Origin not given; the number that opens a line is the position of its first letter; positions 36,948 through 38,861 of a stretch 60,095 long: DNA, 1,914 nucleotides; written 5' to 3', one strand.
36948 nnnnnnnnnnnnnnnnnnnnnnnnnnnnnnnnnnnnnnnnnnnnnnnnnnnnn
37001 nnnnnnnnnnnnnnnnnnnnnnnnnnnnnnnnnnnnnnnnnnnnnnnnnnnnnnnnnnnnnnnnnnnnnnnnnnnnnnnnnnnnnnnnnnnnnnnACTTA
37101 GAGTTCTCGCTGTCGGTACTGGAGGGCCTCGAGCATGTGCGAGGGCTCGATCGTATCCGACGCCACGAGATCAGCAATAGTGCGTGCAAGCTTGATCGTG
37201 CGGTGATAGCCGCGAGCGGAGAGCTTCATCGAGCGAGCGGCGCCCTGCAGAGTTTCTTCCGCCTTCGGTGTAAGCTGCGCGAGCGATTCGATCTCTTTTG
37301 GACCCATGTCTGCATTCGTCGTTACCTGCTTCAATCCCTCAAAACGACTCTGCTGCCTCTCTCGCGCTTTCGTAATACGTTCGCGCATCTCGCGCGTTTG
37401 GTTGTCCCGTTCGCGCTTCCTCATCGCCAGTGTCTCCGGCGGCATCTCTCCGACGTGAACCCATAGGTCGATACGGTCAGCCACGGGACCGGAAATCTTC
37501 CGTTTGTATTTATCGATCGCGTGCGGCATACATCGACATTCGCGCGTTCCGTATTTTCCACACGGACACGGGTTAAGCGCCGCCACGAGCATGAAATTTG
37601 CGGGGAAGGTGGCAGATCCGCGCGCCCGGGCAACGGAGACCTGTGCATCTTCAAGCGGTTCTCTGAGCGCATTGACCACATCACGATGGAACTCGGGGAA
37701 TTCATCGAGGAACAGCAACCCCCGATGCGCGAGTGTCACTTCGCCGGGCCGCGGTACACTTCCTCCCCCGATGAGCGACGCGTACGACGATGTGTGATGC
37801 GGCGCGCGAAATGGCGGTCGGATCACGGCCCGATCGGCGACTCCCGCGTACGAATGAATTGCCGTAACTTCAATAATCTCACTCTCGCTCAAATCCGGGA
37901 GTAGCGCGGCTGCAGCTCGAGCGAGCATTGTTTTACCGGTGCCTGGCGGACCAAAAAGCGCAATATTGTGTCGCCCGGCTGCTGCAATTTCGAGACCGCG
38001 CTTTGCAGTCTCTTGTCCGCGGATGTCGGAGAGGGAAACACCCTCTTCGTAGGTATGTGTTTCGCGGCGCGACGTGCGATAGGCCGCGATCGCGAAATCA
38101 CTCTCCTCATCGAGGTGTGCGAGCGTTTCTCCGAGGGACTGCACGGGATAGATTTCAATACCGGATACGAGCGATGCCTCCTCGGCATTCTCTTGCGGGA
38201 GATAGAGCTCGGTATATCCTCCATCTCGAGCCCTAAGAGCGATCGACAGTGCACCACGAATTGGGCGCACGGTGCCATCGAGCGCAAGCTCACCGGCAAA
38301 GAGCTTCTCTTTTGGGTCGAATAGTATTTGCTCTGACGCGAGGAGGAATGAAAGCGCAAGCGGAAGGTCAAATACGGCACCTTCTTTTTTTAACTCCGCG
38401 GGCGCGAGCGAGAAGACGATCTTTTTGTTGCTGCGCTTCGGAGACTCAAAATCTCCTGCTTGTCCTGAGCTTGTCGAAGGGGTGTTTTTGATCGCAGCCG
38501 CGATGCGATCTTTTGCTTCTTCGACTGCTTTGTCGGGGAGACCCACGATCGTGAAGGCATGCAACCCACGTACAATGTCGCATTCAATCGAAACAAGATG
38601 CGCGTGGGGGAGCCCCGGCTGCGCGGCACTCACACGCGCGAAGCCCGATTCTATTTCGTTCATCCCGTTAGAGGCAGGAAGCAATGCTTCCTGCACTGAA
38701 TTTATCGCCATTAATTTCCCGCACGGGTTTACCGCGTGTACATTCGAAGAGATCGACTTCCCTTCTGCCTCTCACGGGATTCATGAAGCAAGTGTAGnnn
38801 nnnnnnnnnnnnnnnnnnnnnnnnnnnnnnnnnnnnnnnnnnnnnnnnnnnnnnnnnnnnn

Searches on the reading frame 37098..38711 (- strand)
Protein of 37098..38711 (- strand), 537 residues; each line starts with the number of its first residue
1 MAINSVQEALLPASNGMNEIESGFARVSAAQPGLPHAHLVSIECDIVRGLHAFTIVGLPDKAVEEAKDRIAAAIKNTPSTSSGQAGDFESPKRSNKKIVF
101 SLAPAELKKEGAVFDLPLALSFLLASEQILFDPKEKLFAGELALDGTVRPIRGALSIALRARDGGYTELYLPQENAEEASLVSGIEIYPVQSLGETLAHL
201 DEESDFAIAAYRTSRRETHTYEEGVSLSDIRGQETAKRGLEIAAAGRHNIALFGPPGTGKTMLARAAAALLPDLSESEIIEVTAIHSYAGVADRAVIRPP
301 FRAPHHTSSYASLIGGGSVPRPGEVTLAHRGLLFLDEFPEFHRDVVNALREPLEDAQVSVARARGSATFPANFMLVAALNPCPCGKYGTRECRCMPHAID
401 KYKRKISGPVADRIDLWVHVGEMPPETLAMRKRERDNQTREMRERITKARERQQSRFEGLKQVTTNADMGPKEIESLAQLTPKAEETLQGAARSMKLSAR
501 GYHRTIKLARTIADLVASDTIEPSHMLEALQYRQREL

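Call 37: search_protein_families(library=pfam, proteins=[window:37098-38711:-], max_evalue=0.001)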
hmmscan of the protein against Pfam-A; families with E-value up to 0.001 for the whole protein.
window:37098-38711:- (537 aa): 9 families
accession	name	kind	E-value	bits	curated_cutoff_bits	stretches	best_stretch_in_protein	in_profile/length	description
PF01078.27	Mg_chelatase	-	1.5e-84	282.9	20.3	1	227-426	2-205/207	Magnesium chelatase, subunit ChlI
PF13541.12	ChlI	-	3.7e-34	117.7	27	1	42-175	1-121/121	Subunit ChlI of Mg-chelatase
PF13335.12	Mg_chelatase_C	-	3.1e-28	98.6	26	1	438-533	3-94/94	Magnesium chelatase, subunit ChlI C-terminal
PF07728.20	AAA_5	-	1.2e-10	42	22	1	250-383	2-125/139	AAA domain (dynein-related subfamily)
PF00493.29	MCM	-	6.1e-10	39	23.3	1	321-390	113-181/224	MCM P-loop domain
PF00004.35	AAA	-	1.3e-05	26.1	21.2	1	251-293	2-43/131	ATPase family associated with various cellular activities (AAA)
PF13401.12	AAA_22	-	6.2e-05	23.8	27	1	247-351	5-106/130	AAA domain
PF00158.32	Sigma54_activat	-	0.00018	21.7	20.2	0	240-380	15-142/168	Sigma-54 interaction domain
PF05496.18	RuvB_N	-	0.00036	20.8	27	0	227-269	6-55/159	Holliday junction DNA helicase RuvB P-loop domain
